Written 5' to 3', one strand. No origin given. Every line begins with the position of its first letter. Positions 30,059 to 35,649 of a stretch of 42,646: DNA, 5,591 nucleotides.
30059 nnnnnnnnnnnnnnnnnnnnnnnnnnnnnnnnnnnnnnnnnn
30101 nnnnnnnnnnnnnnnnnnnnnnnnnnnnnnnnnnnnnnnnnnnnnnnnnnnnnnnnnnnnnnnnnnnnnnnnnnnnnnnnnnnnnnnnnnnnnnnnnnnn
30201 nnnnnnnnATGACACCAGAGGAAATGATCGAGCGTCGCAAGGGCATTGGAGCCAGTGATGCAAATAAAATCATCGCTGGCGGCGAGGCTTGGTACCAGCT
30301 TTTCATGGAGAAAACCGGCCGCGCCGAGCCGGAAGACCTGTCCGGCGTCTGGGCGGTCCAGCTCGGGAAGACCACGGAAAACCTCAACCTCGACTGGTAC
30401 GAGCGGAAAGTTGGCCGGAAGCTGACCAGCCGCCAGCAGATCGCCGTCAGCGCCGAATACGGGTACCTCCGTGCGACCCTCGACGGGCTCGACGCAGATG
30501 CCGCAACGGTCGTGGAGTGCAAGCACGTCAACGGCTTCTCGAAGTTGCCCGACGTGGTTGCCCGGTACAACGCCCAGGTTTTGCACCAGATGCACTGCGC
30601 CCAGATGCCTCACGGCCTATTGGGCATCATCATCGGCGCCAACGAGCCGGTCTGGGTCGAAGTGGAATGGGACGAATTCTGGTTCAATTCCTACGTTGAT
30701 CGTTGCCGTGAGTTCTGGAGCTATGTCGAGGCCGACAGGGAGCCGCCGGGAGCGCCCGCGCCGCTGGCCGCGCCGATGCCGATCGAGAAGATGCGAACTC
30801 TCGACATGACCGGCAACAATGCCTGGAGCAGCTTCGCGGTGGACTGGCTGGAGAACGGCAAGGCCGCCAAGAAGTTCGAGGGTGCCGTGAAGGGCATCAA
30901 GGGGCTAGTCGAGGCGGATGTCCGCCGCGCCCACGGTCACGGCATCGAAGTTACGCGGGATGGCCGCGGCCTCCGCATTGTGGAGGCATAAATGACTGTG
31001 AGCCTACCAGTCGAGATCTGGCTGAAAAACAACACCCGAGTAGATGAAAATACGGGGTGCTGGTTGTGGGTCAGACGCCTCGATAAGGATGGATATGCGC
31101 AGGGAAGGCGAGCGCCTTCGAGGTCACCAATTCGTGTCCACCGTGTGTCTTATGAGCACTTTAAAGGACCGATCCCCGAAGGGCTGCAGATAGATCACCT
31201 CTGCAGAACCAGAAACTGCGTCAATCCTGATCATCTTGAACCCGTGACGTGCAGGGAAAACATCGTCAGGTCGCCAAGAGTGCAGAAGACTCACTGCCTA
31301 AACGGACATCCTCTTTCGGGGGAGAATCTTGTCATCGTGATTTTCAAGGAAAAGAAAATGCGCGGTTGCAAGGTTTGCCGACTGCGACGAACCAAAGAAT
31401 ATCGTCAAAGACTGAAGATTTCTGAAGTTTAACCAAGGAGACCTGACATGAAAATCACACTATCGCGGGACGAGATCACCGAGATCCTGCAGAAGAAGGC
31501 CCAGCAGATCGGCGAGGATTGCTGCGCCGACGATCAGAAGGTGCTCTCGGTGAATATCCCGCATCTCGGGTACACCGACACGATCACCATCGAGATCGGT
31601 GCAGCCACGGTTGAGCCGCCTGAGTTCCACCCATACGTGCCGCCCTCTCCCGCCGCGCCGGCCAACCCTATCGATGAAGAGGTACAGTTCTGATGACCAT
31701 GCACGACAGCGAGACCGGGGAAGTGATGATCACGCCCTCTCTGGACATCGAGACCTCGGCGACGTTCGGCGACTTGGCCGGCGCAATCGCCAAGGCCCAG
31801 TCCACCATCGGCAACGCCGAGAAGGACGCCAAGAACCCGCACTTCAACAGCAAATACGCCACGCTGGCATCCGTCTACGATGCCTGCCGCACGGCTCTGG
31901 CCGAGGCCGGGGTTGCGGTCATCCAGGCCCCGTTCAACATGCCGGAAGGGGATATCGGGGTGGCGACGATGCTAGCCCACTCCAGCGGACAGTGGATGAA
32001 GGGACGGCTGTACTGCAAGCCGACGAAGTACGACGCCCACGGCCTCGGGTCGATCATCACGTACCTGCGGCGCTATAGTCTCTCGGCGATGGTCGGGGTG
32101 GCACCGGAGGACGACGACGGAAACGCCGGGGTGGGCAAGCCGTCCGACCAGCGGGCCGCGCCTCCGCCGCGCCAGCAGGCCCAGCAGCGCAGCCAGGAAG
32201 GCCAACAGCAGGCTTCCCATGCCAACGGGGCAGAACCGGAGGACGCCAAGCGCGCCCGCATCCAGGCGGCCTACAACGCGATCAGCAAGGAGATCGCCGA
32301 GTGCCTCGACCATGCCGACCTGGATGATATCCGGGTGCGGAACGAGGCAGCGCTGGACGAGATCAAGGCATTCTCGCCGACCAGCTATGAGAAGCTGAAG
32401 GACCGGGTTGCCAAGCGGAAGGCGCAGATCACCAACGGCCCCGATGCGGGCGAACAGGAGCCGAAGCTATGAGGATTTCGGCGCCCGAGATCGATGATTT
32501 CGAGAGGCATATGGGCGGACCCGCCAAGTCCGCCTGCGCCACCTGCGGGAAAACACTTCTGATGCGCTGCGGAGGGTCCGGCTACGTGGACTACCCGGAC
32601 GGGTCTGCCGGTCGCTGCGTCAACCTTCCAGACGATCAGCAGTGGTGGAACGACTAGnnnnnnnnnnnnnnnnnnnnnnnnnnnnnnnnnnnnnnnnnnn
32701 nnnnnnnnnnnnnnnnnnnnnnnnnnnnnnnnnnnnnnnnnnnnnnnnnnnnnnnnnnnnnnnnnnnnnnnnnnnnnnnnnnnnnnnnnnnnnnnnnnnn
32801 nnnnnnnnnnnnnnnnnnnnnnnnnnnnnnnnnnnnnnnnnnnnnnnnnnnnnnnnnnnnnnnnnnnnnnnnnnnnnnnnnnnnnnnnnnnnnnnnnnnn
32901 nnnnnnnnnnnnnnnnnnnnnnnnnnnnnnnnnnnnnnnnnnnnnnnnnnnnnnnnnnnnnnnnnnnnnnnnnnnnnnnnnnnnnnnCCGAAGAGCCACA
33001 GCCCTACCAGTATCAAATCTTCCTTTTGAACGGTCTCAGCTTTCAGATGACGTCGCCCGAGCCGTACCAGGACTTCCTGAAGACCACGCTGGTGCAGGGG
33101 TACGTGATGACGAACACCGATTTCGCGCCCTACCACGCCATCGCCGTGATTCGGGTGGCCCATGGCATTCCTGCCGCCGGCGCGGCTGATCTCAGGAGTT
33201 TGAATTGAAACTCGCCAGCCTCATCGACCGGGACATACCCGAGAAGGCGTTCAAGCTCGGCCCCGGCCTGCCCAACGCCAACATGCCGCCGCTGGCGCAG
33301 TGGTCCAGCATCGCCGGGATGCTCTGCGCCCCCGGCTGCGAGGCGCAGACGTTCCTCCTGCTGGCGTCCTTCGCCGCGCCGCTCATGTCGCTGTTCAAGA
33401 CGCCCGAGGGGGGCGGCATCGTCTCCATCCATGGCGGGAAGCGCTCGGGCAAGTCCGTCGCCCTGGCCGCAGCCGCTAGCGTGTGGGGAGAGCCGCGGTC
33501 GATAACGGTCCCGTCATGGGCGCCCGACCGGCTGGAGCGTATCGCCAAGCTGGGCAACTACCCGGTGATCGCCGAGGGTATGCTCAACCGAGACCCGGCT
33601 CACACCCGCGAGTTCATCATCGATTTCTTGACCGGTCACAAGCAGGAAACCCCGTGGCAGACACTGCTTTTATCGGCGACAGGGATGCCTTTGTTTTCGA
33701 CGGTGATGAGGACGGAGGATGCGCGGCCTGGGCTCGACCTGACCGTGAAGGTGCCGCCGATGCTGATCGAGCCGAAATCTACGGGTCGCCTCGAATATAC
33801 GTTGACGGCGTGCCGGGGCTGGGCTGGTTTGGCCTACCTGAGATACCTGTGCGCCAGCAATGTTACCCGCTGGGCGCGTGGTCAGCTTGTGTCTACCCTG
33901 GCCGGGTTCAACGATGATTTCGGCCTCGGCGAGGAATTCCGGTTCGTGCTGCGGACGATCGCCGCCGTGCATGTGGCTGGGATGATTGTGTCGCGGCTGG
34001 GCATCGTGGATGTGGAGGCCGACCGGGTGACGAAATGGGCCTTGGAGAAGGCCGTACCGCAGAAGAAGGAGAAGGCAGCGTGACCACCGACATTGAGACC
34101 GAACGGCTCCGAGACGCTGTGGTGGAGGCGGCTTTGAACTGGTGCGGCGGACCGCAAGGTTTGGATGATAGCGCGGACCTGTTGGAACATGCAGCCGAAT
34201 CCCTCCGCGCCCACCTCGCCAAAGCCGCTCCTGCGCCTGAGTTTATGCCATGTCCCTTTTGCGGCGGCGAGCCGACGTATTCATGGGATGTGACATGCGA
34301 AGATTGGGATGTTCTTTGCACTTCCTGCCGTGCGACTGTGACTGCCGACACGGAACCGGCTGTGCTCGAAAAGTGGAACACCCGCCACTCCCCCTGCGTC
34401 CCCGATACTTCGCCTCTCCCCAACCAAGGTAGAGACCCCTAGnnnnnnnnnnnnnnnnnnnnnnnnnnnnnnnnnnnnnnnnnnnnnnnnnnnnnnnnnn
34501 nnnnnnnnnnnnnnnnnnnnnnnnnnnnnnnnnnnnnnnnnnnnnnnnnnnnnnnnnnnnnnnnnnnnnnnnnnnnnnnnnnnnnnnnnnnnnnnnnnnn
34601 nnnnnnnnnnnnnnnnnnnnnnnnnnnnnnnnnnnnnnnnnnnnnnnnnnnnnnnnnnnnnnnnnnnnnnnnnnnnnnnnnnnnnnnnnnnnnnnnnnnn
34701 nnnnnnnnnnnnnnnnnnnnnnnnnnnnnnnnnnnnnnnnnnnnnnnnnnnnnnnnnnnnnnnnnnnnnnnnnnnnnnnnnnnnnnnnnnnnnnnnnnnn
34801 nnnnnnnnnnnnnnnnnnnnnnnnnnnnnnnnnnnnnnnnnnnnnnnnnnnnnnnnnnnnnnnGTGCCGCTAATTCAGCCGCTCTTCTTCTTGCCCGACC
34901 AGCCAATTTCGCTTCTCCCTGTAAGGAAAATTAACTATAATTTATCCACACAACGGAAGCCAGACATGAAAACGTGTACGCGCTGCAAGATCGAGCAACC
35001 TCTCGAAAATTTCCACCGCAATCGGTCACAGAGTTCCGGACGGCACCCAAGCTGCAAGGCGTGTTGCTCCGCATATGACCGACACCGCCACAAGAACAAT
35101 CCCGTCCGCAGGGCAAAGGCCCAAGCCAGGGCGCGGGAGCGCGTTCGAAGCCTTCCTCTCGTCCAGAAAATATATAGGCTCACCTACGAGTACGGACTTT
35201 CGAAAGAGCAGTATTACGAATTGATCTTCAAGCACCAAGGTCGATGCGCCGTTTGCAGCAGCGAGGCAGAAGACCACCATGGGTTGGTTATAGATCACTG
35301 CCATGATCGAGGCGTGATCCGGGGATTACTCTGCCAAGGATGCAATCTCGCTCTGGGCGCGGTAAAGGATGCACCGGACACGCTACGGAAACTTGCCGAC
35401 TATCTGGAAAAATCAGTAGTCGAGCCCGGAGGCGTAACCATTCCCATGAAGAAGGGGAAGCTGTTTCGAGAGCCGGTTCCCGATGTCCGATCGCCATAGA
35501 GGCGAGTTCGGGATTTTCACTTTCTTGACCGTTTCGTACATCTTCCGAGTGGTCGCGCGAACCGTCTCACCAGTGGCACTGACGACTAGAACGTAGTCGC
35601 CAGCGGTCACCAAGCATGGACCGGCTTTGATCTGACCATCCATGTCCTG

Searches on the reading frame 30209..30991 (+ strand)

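Call 36: search_protein_families(library=phrogs, proteins=[window:30209-30991:+], max_evalue=0.001)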
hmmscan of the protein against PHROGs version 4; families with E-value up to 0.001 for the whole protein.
window:30209-30991:+ (260 aa): 2 families
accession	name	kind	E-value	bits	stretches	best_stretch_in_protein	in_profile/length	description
phrog_434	-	DNA, RNA and nucleotide metabolism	2.4e-41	143.2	1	3-232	58-300/372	RecE-like recombination exonuclease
phrog_149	-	DNA, RNA and nucleotide metabolism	8e-06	25.4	1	9-171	608-791/1242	exonuclease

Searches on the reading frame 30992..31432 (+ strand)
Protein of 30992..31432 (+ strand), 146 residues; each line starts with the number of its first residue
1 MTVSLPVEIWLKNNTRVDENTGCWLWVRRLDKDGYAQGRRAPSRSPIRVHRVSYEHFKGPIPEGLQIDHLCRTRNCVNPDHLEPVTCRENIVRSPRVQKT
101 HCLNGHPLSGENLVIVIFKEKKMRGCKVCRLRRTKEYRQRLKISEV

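Call 99: search_protein_families(library=pfam, proteins=[window:30992-31432:+], max_evalue=0.01)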
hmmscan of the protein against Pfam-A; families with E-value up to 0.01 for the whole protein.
window:30992-31432:+ (146 aa): 2 families
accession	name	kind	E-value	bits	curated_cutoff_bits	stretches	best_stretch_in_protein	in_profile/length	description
PF13392.12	HNH_3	-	1.2e-13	50.9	24.8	1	48-90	2-44/46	HNH endonuclease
PF05551.17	zf-His_Me_endon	-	0.00016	22.3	27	1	48-93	54-93/131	Zinc-binding loop region of homing endonuclease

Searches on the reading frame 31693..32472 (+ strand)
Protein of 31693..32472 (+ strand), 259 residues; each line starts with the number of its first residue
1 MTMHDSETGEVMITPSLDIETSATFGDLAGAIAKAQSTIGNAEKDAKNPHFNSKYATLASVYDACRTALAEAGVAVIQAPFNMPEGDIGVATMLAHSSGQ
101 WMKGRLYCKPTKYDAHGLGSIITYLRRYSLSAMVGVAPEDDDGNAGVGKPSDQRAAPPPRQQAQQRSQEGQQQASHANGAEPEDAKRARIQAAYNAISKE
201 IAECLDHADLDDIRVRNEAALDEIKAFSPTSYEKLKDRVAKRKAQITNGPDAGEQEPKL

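Call 36: search_protein_families(library=phrogs, proteins=[window:31693-32472:+], max_evalue=0.001)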
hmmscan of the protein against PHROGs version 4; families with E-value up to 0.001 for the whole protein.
window:31693-32472:+ (259 aa): 5 families
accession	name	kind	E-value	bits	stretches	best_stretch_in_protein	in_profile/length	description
phrog_2324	-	DNA, RNA and nucleotide metabolism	2.2e-40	139.3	1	20-196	3-174/193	Erf-like ssDNA annealing protein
phrog_155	-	DNA, RNA and nucleotide metabolism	3.4e-37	129.7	1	16-247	56-272/308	Erf-like ssDNA annealing protein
phrog_34817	-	unknown function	1.5e-15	58.3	1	37-167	30-158/291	-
phrog_10003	-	other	4.7e-13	50.2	1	38-143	55-167/297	recombinase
phrog_37640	-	unknown function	2.3e-05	25.5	1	107-144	23-60/169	-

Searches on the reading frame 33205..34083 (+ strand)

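Call 36: search_protein_families(library=phrogs, proteins=[window:33205-34083:+], max_evalue=0.001)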
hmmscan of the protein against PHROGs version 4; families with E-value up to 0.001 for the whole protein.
window:33205-34083:+ (292 aa): 3 families
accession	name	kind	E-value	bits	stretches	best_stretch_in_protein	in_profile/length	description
phrog_8841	-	DNA, RNA and nucleotide metabolism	5e-13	49.6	1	49-280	266-504/633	DNA primase/helicase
phrog_25314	-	unknown function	4.6e-08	32.7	1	30-277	579-844/1010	-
phrog_1139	-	DNA, RNA and nucleotide metabolism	6.2e-08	32.1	1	39-140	516-618/895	DNA primase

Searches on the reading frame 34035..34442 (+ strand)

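Call 99: search_protein_families(library=pfam, proteins=[window:34035-34442:+], max_evalue=0.01)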
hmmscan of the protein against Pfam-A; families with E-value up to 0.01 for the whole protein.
window:34035-34442:+ (135 aa): 1 family
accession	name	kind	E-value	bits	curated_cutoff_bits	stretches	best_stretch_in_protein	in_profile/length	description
PF14354.12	Lar_restr_allev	-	6.7e-08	33.1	28.6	1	70-117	3-57/58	Restriction alleviation protein Lar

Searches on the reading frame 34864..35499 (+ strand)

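Call 58: search_protein_families(library=pfam, proteins=[window:34864-35499:+], max_evalue=0.01)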
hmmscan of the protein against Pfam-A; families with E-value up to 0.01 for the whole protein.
window:34864-35499:+ (211 aa): 1 family
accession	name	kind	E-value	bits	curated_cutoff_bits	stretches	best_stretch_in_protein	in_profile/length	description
PF02945.21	Endonuclease_7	-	2.2e-22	79.2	23.6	1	105-183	3-82/82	Recombination endonuclease VII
